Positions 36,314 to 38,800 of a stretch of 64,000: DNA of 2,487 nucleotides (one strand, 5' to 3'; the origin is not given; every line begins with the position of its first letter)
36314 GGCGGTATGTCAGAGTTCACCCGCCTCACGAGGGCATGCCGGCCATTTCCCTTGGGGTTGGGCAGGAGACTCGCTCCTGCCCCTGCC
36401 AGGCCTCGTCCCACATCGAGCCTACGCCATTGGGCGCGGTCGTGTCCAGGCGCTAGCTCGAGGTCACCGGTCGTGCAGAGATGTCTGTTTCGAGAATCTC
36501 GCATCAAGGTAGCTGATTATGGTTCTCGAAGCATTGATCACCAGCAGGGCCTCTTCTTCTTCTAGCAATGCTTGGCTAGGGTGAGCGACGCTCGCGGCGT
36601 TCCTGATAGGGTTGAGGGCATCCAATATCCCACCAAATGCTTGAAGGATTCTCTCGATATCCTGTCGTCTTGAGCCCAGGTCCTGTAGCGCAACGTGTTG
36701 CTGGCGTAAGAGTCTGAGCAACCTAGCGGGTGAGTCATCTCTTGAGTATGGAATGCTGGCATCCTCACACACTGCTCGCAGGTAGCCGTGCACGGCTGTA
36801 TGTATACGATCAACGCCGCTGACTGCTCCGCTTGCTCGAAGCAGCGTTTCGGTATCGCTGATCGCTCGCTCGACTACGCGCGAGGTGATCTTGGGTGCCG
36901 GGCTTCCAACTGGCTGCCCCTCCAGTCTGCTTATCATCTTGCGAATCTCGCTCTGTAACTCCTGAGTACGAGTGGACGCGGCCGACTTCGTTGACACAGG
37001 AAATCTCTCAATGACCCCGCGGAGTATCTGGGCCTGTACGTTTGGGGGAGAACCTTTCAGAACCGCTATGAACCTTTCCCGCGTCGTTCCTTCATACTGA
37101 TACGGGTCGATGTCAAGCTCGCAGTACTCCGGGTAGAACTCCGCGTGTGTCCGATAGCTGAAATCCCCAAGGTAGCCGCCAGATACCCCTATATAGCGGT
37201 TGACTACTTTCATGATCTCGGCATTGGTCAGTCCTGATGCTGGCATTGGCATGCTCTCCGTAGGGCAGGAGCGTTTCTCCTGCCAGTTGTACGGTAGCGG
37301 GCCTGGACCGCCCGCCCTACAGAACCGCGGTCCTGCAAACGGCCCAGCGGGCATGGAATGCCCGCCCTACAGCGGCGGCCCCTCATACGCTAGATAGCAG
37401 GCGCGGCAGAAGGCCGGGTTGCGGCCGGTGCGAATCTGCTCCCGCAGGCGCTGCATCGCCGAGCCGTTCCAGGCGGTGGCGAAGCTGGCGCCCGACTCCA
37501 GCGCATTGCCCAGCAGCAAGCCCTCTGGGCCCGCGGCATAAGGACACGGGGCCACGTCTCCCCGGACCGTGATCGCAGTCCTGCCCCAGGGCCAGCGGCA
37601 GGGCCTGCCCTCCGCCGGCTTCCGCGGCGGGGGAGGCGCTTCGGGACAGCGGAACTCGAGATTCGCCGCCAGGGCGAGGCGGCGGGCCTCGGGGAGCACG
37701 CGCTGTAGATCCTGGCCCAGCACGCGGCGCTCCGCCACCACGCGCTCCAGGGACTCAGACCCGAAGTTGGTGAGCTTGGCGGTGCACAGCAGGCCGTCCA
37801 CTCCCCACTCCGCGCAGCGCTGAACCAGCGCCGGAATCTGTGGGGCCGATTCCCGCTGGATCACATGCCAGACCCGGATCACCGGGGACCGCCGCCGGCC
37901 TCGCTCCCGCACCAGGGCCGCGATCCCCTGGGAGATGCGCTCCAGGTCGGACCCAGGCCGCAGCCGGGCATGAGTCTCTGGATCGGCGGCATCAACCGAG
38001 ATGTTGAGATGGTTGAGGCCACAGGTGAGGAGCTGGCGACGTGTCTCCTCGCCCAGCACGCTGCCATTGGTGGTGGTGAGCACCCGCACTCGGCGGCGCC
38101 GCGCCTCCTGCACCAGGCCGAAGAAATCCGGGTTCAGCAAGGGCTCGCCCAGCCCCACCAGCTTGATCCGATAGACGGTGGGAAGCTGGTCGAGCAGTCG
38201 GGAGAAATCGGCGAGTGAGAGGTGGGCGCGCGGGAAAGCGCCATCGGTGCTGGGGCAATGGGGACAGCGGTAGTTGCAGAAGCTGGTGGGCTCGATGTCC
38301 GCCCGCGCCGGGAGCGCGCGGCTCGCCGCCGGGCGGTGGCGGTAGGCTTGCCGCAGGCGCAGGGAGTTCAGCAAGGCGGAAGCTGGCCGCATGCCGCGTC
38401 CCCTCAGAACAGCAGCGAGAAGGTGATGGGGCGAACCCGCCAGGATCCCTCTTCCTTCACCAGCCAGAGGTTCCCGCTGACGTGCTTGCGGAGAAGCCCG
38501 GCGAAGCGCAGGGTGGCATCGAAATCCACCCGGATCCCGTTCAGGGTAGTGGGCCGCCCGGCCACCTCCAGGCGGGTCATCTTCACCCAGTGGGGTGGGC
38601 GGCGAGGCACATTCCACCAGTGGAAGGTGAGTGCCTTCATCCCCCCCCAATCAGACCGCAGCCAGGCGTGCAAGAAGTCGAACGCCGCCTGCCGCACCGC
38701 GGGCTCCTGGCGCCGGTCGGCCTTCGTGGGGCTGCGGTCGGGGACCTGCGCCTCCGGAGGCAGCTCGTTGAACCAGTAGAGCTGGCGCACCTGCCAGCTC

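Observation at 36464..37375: Low-GC island carrying an AbiJ/HEPN-type abortive-infection-like gene, bounded by REP-like palindromes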

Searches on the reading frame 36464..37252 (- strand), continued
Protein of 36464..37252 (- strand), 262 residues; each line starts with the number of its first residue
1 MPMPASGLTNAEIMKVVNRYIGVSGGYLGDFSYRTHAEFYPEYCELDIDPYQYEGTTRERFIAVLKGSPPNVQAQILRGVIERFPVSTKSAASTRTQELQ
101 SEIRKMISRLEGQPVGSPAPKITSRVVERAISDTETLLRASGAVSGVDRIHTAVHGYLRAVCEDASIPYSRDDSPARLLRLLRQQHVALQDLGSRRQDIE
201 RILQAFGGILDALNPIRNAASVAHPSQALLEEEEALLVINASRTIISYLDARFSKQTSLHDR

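Call 81: search_dna_similar(query=window:36464-37246:-, collection=phages, mode=protein, max_rows=10)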
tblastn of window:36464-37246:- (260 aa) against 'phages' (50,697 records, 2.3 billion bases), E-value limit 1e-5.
No match.

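Call 82: get_annotated_region(hit=H11, flank=3000)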
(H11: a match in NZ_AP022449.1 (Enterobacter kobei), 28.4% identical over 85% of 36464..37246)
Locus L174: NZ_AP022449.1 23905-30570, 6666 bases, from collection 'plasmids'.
description: Enterobacter kobei strain STW0522-60 plasmid pSTW0522-60-3, complete sequence
organism: Enterobacter kobei (NCBI taxid 208224)
taxonomy: Bacteria; Pseudomonadota; Gammaproteobacteria; Enterobacterales; Enterobacteriaceae; Enterobacter; Enterobacter kobei
host: -; source: -; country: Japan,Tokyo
typing (MOB-suite, as given by PLSDB): mobilizable; replicon rep_cluster_573; relaxase MOBP
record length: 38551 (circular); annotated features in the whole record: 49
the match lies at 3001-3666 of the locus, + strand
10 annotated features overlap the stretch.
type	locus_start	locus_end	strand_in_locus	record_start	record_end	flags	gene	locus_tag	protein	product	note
CDS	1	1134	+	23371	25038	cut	-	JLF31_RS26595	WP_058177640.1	Eco57I restriction-modification methylase domain-containing protein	GO:0006304 - DNA modification [Evidence IEA]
CDS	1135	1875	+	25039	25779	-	-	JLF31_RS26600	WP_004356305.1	type-2 restriction endonuclease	-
CDS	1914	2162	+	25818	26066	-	-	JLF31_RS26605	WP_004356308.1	hypothetical protein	-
CDS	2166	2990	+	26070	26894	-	-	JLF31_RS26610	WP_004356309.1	hypothetical protein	-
CDS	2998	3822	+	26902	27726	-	-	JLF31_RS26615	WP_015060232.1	abortive infection family protein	-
CDS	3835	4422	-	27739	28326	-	-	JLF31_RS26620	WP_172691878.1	hypothetical protein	-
CDS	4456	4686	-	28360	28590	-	-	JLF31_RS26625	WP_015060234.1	hypothetical protein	-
CDS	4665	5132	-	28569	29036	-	-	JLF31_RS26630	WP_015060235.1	hypothetical protein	-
CDS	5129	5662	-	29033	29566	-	-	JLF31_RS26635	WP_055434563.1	hypothetical protein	-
CDS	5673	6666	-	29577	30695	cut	-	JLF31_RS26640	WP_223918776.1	M23 family metallopeptidase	GO:0006508 - proteolysis [Evidence IEA]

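Call 83: get_annotated_region(hit=H1, flank=3000)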
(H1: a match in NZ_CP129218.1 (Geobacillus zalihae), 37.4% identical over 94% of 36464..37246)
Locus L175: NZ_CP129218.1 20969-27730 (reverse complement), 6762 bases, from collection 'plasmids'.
description: Geobacillus zalihae strain JS1-2 plasmid pJS1-2, complete sequence
organism: Geobacillus zalihae (NCBI taxid 213419)
taxonomy: Bacteria; Bacillota; Bacilli; Bacillales; Bacillaceae; Geobacillus; Geobacillus zalihae
host: -; source: cell culture,compost; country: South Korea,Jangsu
typing (MOB-suite, as given by PLSDB): non-mobilizable; replicon rep_cluster_349
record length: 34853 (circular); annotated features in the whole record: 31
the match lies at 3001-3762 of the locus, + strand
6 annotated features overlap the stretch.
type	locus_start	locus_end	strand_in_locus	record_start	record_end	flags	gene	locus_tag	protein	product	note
CDS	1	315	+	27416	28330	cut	-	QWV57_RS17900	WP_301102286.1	tyrosine-type recombinase/integrase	GO:0015074 - DNA integration [Evidence IEA]; GO:0006310 - DNA recombination [Evidence IEA]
CDS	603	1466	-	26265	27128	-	-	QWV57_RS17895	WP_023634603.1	DUF3825 domain-containing protein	-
CDS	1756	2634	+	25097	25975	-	-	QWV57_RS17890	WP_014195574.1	IS982-like element ISGsp1 family transposase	-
CDS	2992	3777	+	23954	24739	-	-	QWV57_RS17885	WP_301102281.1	abortive infection family protein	-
CDS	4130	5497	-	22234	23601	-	-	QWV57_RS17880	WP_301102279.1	ISLre2-like element ISGsp3 family transposase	-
CDS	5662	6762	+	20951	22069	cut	-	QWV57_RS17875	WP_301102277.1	IS4 family transposase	-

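Call 84: search_protein_families(library=pfam, proteins=[L174:2998-3822:+, L175:2992-3777:+], max_evalue=1)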
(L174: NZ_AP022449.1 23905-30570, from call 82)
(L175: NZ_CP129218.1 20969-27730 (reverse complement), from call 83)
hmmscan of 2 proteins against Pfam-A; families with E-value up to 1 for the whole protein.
L174:2998-3822:+ (274 aa): 1 family
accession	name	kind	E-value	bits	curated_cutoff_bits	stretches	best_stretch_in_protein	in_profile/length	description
PF14355.11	Abi_C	-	2.6e-13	50.3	24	1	175-245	1-81/83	Abortive infection C-terminus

L175:2992-3777:+ (261 aa): 5 families
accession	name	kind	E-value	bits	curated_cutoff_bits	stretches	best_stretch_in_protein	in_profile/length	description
PF14355.11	Abi_C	-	3.8e-09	36.9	24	1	199-254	23-81/83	Abortive infection C-terminus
PF05168.19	HEPN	-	0.014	16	22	1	134-255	9-115/117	HEPN domain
PF01935.23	DUF87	-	0.023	15.2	23.2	1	158-248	110-203/220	Helicase HerA, central domain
PF25304.1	WH_eIF2D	-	0.048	14.3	27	1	94-141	39-86/92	eIF2D winged helix domain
PF20277.3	CTD11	-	0.053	14.5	27.7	1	100-214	6-116/138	C-terminal domain 11 of the ABC-three component (ABC-3C) systems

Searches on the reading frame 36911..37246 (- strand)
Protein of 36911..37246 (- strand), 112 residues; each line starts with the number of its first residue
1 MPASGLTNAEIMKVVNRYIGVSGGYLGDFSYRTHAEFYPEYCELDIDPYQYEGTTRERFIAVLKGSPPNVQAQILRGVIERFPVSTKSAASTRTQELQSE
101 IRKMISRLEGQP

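Call 49: predict_structure(alignment_id=A3)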
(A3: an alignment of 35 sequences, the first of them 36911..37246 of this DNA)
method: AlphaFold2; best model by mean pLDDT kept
length: 112 residues; sequences in the alignment: 35
mean_pLDDT: 85.8   pTM: 0.82
mean pLDDT of the five models: 85.8, 83.6, 80.9, 68.2, 62.1
residues with pLDDT >= 90: 60; 70-90: 38; 50-70: 12; < 50: 2
segments of 3 or more residues with pLDDT < 50: none
pLDDT, mean of each block of 10 residues (from residue 1): 77 90 72 88 92 90 93 94 74 88 92 57
secondary structure, 60 per line:
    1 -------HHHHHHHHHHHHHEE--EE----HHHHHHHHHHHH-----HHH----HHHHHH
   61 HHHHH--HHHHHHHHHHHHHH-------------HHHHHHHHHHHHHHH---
elements in order: H8-20 H31-42 H55-65 H68-81 H95-109

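Call 52: search_protein_families(library=pfam, alignment_id=A3, max_evalue=10)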
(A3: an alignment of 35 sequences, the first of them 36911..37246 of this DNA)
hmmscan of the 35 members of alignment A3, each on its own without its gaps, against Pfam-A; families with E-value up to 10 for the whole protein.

A. member 1, window:36911-37246:- (112 aa): 0 families

B. families by the number of members that match (of 35 scanned): 5 families
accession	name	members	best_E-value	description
PF08398.15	Phospholip_A2_4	4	0.05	Phospholipase A2-like domain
PF20879.2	SidM_N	1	0.1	SidM, N-terminal domain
PF03699.18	UPF0182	1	0.13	Uncharacterised protein family (UPF0182)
PF03677.18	UPF0137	1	0.21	Uncharacterised protein family (UPF0137)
PF01170.24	UPF0020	1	0.23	RMKL-like, methyltransferase domain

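Call 63: fold_search(model_id=the predicted structure, library=pdb)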
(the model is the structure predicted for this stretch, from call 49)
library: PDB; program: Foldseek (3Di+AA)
matches with E <= 10: 112; with E <= 0.001: 0
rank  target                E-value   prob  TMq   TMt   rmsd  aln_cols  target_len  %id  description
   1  2dbg_MODEL_1_A        7.3e-01  0.25  0.37  0.39   7.2       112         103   13  Solution structure of the Pyrin (PAAD-DAPIN) domain in human Myeloid cell nuclear differentiation antigen (released 2006-06-15)
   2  2yvy                  2.2e+00  0.11  0.27  0.14   7.9        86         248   14  Crystal structure of magnesium transporter MgtE cytosolic domain, Mg2+ bound form (released 2007-09-04)
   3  2enx_A                2.2e+00  0.09  0.28  0.13   6.4        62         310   18  Structure of the family II inorganic pyrophosphatase from Streptococcus agalactiae at 2.8 resolution (released 2007-05-29)
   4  4v0j_D                2.3e+00  0.12  0.30  0.12   8.7        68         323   16  The channel-block Ser202Glu, Thr104Lys double mutant of Stearoyl-ACP- Desaturase from Castor bean (Ricinus communis) (released 2015-08-26)
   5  4v0j_F                2.4e+00  0.11  0.29  0.11   8.6        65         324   17  The channel-block Ser202Glu, Thr104Lys double mutant of Stearoyl-ACP- Desaturase from Castor bean (Ricinus communis) (released 2015-08-26)
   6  4v0j_C                2.6e+00  0.12  0.29  0.11   8.2        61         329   20  The channel-block Ser202Glu, Thr104Lys double mutant of Stearoyl-ACP- Desaturase from Castor bean (Ricinus communis) (released 2015-08-26)
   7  4v0j_A                2.6e+00  0.11  0.29  0.11   8.3        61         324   20  The channel-block Ser202Glu, Thr104Lys double mutant of Stearoyl-ACP- Desaturase from Castor bean (Ricinus communis) (released 2015-08-26)
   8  6ysg_A                2.8e+00  0.10  0.28  0.04   9.2        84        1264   12  Magnesium chelatase H subunit (ChlH) from Synechocystis sp.PCC6803 to 2.54 A resolution (released 2020-12-09)
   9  5uf5_A                2.8e+00  0.04  0.22  0.12   9.7       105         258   16  Structure of the effector protein SidK (lpg0968) from Legionella pneumophila (domain-swapped dimer) (released 2017-05-10)
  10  4v0j_E                3.1e+00  0.10  0.29  0.11   8.6        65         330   17  The channel-block Ser202Glu, Thr104Lys double mutant of Stearoyl-ACP- Desaturase from Castor bean (Ricinus communis) (released 2015-08-26)
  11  6y3d_BBB              3.1e+00  0.04  0.24  0.18  15.1       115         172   14  X-ray structure of thermophilic C-phycocyanin from Galdiera phlegrea (released 2020-12-30)
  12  4v0j_B                3.3e+00  0.10  0.29  0.11   8.5        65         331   15  The channel-block Ser202Glu, Thr104Lys double mutant of Stearoyl-ACP- Desaturase from Castor bean (Ricinus communis) (released 2015-08-26)
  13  1oq4_A                3.3e+00  0.10  0.29  0.11   8.7        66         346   21  The Crystal Structure of the Complex between Stearoyl Acyl Carrier Protein Desaturase from Ricinus Communis (Castor Be (released 2003-05-13)
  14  2xz1_B                3.3e+00  0.10  0.29  0.11   7.9        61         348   20  The Structure of the 2:2 (Fully Occupied) Complex Between Stearoyl Acyl Carrier Protein Desaturase from Ricinus Commun (released 2011-09-07)
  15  3dye                  3.3e+00  0.03  0.24  0.14   9.5       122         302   11  Crystal structure of AED7-norepineprhine complex (released 2009-02-03)
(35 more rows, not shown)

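Call 72: find_homologous_proteins(query=window:36911-37246:-, max_evalue=0.001)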
Query window:36911-37246:- (112 aa): 137 proteins with E <= 0.001 among 138 candidates; the best 120 are listed.
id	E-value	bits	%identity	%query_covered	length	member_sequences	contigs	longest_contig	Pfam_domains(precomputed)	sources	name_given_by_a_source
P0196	7.3e-51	188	100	77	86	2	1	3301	-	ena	-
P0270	1.0e-41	159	66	96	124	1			-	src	-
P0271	2.8e-39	151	63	96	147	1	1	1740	-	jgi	-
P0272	3.1e-39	151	74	78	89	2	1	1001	-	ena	-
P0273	3.1e-39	151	61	96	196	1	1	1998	PF14355.13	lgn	-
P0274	1.2e-38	149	67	90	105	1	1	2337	-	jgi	jgi:hypothetical protein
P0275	2.6e-38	148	63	94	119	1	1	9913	-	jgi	jgi:hypothetical protein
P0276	2.7e-38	148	73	79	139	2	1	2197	-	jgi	-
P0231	8.5e-38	146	65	94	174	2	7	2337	-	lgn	-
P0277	9.1e-38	146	65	95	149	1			-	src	-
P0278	1.5e-37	146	64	96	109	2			-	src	-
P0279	3.1e-37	145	75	72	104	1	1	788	-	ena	-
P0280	9.0e-37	143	63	93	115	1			-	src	-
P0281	1.1e-36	143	75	76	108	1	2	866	-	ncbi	-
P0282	1.9e-36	142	69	86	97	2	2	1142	-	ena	-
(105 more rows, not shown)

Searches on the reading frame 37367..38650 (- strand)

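Call 13: search_protein_families(library=pfam, proteins=[window:37367-38650:-], max_evalue=0.001)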
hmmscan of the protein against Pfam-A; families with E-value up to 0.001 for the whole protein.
window:37367-38650:- (427 aa): 2 families
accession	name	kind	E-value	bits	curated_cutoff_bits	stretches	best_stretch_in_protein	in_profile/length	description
PF04055.27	Radical_SAM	-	9.4e-19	68.6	29.5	1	119-249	1-139/166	Radical SAM superfamily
PF13186.11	SPASM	-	1.1e-09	38.8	21.5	1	351-419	1-67/67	Iron-sulfur cluster-binding domain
